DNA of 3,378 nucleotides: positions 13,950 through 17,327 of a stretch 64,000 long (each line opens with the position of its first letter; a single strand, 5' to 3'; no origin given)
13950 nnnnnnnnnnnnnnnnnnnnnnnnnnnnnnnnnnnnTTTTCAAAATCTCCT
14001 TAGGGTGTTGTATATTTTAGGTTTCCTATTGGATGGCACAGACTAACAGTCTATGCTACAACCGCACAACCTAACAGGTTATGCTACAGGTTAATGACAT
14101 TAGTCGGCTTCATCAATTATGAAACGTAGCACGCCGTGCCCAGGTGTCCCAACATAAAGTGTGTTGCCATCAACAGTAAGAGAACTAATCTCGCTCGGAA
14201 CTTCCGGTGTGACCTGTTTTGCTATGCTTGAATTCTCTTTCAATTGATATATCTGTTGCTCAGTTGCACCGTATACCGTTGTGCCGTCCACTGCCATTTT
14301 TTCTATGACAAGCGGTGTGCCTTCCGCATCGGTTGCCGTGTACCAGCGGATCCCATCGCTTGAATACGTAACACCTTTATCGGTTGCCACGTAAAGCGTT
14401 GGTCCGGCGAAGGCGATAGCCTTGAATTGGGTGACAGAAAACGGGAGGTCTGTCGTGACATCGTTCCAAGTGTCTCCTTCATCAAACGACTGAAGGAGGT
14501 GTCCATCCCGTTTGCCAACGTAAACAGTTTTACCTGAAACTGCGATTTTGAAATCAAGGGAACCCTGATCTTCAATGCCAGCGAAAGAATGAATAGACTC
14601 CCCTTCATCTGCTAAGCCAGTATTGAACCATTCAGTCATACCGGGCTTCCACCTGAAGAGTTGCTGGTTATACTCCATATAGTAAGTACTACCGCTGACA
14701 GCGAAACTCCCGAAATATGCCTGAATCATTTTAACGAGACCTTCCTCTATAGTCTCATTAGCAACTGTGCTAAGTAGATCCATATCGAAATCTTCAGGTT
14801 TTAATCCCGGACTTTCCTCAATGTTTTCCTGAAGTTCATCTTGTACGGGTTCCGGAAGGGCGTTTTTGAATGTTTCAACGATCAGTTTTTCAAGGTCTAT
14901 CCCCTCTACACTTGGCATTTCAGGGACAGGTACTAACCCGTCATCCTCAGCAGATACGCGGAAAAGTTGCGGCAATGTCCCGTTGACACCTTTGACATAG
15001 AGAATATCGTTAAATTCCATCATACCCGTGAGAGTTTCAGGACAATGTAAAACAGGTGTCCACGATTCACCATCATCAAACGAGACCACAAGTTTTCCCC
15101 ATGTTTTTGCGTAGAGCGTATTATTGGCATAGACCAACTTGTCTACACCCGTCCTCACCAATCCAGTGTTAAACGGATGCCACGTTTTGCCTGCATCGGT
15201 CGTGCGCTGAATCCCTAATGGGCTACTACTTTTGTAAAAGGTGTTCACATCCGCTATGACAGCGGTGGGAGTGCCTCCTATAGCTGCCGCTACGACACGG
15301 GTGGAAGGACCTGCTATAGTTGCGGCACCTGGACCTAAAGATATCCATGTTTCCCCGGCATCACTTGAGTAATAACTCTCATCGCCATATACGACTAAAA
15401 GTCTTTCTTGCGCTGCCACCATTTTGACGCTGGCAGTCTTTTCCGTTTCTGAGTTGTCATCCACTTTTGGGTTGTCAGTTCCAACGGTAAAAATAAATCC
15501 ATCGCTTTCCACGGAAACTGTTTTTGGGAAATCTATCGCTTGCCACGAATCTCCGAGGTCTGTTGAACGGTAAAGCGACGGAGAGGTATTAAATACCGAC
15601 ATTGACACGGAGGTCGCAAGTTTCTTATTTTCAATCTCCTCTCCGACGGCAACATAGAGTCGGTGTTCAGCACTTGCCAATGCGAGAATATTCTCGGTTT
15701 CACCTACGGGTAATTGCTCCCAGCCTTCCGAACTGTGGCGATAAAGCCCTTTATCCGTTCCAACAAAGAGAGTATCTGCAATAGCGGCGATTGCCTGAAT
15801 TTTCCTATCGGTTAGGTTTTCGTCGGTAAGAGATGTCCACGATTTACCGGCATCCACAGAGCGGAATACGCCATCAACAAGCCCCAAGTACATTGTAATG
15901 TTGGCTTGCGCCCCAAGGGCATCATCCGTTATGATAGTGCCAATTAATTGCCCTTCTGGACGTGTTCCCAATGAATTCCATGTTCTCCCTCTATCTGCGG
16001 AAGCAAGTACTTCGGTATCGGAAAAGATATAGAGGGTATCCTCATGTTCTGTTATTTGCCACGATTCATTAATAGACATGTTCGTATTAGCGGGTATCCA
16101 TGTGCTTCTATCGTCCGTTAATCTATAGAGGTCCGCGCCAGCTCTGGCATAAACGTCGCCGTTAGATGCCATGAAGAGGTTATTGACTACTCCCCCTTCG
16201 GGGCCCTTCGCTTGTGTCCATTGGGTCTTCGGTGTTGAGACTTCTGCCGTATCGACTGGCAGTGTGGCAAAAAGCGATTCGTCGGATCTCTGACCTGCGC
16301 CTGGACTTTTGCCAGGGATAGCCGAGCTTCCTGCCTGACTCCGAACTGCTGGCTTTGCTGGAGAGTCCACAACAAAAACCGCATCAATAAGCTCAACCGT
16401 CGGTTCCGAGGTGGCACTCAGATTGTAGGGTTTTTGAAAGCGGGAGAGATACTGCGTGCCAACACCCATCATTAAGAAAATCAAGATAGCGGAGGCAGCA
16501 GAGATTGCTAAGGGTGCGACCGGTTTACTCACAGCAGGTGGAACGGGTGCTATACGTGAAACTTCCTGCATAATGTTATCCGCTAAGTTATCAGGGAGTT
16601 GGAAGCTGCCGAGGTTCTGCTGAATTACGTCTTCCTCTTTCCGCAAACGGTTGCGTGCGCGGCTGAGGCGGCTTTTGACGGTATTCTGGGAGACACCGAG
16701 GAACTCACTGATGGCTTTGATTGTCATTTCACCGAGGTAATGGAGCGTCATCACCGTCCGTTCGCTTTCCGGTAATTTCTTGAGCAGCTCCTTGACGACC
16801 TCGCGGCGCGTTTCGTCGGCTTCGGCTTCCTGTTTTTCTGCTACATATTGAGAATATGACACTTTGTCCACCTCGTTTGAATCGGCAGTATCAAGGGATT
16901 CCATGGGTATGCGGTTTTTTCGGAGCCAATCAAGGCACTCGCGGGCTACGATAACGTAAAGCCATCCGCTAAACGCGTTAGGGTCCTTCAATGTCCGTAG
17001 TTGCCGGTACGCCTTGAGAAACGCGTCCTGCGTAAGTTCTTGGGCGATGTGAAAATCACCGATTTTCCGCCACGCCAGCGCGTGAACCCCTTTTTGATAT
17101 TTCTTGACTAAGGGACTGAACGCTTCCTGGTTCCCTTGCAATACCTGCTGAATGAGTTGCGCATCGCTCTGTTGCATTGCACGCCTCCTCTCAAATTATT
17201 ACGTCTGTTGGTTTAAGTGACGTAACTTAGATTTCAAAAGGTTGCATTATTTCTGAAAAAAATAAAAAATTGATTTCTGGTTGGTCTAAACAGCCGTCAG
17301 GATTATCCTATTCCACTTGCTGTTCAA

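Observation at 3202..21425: Six copies of a 36-bp ECF-type promoter motif define a small putative regulon including a STAS-domain gene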

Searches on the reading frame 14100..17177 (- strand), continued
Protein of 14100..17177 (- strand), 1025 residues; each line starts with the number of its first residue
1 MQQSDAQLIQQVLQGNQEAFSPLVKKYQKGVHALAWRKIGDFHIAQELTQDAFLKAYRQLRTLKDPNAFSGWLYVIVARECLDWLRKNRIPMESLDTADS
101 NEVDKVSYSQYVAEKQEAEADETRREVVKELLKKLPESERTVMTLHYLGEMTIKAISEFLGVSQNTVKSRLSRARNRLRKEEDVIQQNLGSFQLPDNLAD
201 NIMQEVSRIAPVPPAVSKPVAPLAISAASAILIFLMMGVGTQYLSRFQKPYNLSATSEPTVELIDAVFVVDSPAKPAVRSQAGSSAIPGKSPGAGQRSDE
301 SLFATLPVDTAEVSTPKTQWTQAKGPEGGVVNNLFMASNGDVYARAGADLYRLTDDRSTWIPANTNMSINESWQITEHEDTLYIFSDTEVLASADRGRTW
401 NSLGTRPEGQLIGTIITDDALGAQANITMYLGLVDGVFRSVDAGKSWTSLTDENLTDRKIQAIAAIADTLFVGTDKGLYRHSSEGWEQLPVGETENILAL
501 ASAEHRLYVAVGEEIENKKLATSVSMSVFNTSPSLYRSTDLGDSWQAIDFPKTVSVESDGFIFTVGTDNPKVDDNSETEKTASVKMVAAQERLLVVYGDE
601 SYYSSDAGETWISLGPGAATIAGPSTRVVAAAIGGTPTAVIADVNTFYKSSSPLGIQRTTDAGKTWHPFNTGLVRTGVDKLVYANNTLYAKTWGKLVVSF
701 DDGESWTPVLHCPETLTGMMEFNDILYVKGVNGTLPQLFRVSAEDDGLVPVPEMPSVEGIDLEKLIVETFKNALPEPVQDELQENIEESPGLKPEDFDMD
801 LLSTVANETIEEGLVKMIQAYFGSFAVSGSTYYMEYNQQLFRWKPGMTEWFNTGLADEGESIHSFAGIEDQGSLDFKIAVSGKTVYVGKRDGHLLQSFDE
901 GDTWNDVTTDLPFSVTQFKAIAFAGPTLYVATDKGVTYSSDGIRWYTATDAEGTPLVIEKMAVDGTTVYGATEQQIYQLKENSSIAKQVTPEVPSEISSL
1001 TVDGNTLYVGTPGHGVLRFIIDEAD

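Call 44: find_encoding_contigs(protein=P0115, flank=10000, max_places=2)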
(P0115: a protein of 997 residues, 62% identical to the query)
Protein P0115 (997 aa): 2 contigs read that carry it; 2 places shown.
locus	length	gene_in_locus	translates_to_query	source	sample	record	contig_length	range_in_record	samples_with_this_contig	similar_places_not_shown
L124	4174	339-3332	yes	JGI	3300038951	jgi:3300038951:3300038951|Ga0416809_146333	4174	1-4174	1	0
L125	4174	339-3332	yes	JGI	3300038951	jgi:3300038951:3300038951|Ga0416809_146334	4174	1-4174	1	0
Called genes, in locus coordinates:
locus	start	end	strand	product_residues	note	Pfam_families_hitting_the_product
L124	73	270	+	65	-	-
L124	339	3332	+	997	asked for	PF04542:Sigma70_r2, PF07638:Sigma70_ECF (faint), PF08281:Sigma70_r4_2, PF04545:Sigma70_r4, PF14870:PSII_BNR (faint), PF25852:DUF6242_C (weak), PF15902:Sortilin-Vps10 (faint), PF25852:DUF6242_C (weak), +1 more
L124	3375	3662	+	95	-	-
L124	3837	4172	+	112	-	?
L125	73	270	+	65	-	-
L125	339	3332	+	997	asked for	PF04542:Sigma70_r2, PF07638:Sigma70_ECF (faint), PF08281:Sigma70_r4_2, PF04545:Sigma70_r4, PF14870:PSII_BNR (faint), PF25852:DUF6242_C (weak), PF15902:Sortilin-Vps10 (faint), PF25852:DUF6242_C (weak), +1 more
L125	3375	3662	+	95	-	-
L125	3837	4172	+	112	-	?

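Call 48: search_protein_families(library=pfam, proteins=[L123:19341-20132:+], max_evalue=0.001)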
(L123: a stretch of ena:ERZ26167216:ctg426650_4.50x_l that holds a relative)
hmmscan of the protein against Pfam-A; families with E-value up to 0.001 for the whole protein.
L123:19341-20132:+ (263 aa): 1 family
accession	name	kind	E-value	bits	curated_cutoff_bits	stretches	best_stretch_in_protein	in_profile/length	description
PF13385.13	Laminin_G_3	-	7.9e-06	26.5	27.6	1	107-197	19-106/151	Concanavalin A-like lectin/glucanases superfamily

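Call 69: predict_structure(alignment_id=A2)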
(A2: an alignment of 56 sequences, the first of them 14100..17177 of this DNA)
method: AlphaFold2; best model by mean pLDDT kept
length: 1025 residues; sequences in the alignment: 56
mean_pLDDT: 64.1   pTM: 0.50
mean pLDDT of the five models: 64.1, 62.0, 53.0, 52.5, 48.7
residues with pLDDT >= 90: 90; 70-90: 401; 50-70: 237; < 50: 297
segments of 3 or more residues with pLDDT < 50: 88-128, 148-150, 182-316, 420-425, 516-530, 552-582, 617-636, 773-807
pLDDT, mean of each block of 10 residues (from residue 1): 63 67 66 55 57 67 64 66 56 33 28 29 40 67 58 65 73 62 34 38 45 33 29 29 26 25 21 23 25 29 33 51 62 76 77 80 62 76 84 85 85 76 61 89 86 85 85 90 84 78 86 53 35 80 85 35 28 25 64 69 79 54 32 47 74 65 69 66 88 75 77 75 88 78 80 79 51 47 36 38 46 62 84 88 91 78 59 76 90 90 90 84 90 90 86 85 89 89 83 85 88 80 56
secondary structure, 60 per line:
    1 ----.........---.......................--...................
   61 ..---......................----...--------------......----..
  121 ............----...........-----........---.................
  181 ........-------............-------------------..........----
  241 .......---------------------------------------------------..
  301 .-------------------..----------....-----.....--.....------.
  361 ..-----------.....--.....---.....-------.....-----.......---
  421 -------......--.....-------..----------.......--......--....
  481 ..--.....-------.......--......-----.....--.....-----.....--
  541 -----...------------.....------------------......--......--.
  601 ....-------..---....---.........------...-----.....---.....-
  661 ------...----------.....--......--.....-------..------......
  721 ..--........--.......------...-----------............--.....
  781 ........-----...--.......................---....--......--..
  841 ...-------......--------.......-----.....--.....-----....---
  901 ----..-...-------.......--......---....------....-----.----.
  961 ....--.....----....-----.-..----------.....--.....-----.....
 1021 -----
elements in order (helices of 4 or more, strands of 3 or more residues): H5-13 H17-39 H42-62 H66-87 H109-114 H119-132 H137-147 H153-160 H164-188 H196-207 H227-236 H241-247 E333-336 E342-346 E349-353 E360-362 E374-378 E381-385 E389-393 E401-405 E411-417 E428-433 E436-440 E460-466 E469-474 E477-482 E485-489 E497-503 E506-511 E517-521 E524-528 E534-538 E546-548 E561-565 E584-589 E592-597 E600-604 H617-620 H624-632 E639-641 E647-651 E655-659 E667-669 E680-684 E687-692 E695-699 E715-722 E725-732 E735-741 E748-750 H762-773 H776-788 H799-821 E825-828 E831-836 E839-843 E851-856 H865-871 E877-881 E884-888 E894-897 E918-924 E927-932 E936-939 E946-949 E960-964 E967-971 E976-979 E999-1003 E1006-1010 E1016-1020

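Call 71: fold_search(model_id=the predicted structure, library=pdb)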
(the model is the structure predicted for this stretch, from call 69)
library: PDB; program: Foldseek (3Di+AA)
matches with E <= 10: 1581; with E <= 0.001: 1075
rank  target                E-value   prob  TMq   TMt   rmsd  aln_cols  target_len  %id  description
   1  2cn3_A                3.1e-20  1.00  0.40  0.53   8.8       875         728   14  Crystal Structures of Clostridium thermocellum Xyloglucanase (released 2006-05-22)
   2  6p2m_A                1.4e-19  1.00  0.39  0.53   8.7       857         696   14  Crystal structure of the Caldicellulosiruptor lactoaceticus GH74 (ClGH74a) enzyme in complex with LLG xyloglucan (released 2019-07-31)
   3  2cn2_A                2.7e-19  1.00  0.40  0.54   8.9       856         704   14  Crystal Structures of Clostridium thermocellum Xyloglucanase (released 2006-05-22)
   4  6p2n                  5.1e-19  1.00  0.41  0.53   8.9       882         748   13  Crystal structure of Paenibacillus graminis GH74 (PgGH74) (released 2019-07-31)
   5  7kn8_A                8.6e-19  1.00  0.41  0.56   7.7       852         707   14  Crystal structure of the GH74 xyloglucanase from Xanthomonas campestris (Xcc1752) (released 2021-05-26)
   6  5fkr                  8.6e-19  1.00  0.40  0.52   9.3       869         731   14  Unraveling the first step of xyloglucan degradation by the soil saprophyte Cellvibrio japonicus through the functional a (released 2015-11-25)
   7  5fkt_B                1.2e-18  1.00  0.40  0.53   8.9       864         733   14  Unraveling the first step of xyloglucan degradation by the soil saprophyte Cellvibrio japonicus through the functional (released 2015-11-04)
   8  5fkt_A                3.5e-18  1.00  0.40  0.53   9.0       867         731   14  Unraveling the first step of xyloglucan degradation by the soil saprophyte Cellvibrio japonicus through the functional (released 2015-11-04)
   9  2ebs_A                3.6e-18  1.00  0.40  0.51   9.5       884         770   13  Crystal Structure Anaalysis of Oligoxyloglucan reducing-end-specific cellobiohydrolase (OXG-RCBH) D465N Mutant Complex (released 2007-06-26)
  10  6mgj_A                3.6e-18  1.00  0.40  0.52   9.3       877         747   14  Crystal structure of the catalytic domain from GH74 enzyme PoGH74 from Paenibacillus odorifer, apoenzyme (released 2019-01-23)
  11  6mgl_A                3.6e-18  1.00  0.39  0.51   9.3       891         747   14  Crystal structure of the catalytic domain from GH74 enzyme PoGH74 from Paenibacillus odorifer, D60A mutant in complex  (released 2019-01-23)
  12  6p2o_A                7.2e-18  1.00  0.40  0.53   8.6       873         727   14  Crystal structure of Streptomyces rapamycinicus GH74 in complex with xyloglucan fragments XLLG and XXXG (released 2019-07-31)
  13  1sqj_B                1.4e-17  1.00  0.40  0.51  10.8       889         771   14  Crystal Structure Analysis of Oligoxyloglucan reducing-end-specific cellobiohydrolase (OXG-RCBH) (released 2004-07-20)
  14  5fkq_A                1.5e-17  1.00  0.40  0.53   9.0       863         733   14  Unraveling the first step of xyloglucan degradation by the soil saprophyte Cellvibrio japonicus through the functional (released 2015-11-04)
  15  4lgn                  1.5e-17  1.00  0.38  0.49   8.8       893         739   14  The structure of Acidothermus cellulolyticus family 74 glycoside hydrolase (released 2013-12-11)
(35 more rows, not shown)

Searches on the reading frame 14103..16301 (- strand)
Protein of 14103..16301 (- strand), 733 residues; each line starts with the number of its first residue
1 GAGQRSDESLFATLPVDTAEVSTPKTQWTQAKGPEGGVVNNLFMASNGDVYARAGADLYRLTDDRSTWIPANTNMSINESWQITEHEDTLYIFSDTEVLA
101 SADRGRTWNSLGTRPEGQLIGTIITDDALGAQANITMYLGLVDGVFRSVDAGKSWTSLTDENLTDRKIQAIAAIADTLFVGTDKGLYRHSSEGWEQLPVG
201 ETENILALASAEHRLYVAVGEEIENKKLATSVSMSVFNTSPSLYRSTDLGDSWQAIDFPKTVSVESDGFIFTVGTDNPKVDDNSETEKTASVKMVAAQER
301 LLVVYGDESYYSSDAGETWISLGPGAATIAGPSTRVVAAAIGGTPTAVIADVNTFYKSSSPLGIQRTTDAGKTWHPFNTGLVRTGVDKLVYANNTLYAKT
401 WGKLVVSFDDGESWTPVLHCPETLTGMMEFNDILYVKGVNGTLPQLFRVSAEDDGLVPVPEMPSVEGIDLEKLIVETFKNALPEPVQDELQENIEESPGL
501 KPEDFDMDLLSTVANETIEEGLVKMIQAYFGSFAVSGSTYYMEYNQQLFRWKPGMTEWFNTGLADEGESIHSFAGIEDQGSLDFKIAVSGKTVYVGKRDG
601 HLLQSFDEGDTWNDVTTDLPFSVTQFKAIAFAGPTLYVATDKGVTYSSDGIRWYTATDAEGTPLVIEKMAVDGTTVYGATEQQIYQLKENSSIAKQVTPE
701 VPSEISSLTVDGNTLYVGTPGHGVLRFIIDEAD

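Call 35: search_solved_structures(query=window:14103-16301:-, max_evalue=0.01)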
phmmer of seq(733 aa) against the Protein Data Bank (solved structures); distinct sequences matched with E-value up to 0.01: 1.
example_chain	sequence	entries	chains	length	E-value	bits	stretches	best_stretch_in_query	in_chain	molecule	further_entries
3b7f_A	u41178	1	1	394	0.0015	20.3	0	306-377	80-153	Glycosyl hydrolase, BNR repeat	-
